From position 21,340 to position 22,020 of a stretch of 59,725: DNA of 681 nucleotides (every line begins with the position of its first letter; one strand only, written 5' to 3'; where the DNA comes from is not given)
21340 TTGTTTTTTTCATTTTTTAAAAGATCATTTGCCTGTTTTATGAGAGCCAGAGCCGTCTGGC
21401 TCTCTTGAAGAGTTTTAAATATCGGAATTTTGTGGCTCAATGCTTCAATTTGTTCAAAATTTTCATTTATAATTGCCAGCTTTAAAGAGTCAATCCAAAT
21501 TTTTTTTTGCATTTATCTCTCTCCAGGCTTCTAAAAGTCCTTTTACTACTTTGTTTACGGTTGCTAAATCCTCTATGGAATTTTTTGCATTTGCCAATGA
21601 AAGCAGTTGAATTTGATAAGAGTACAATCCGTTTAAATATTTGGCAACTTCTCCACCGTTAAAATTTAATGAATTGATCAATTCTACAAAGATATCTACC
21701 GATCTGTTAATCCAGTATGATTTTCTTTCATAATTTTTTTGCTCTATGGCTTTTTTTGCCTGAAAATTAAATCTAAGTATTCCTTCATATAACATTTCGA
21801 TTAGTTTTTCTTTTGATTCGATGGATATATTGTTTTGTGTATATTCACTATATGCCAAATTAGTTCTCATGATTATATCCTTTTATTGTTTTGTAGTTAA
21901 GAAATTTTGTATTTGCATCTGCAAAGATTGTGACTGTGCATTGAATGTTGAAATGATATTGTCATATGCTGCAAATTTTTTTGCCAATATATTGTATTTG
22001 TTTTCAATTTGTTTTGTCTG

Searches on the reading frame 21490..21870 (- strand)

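Call 64: search_protein_families(library=pfam, proteins=[window:21490-21870:-], max_evalue=0.001)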
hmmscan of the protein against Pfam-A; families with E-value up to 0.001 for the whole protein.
window:21490-21870:- (126 aa): 1 family
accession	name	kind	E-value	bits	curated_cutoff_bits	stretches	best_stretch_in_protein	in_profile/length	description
PF02561.19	FliS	-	2.2e-31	108.9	26.7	1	7-119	1-114/115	Flagellar protein FliS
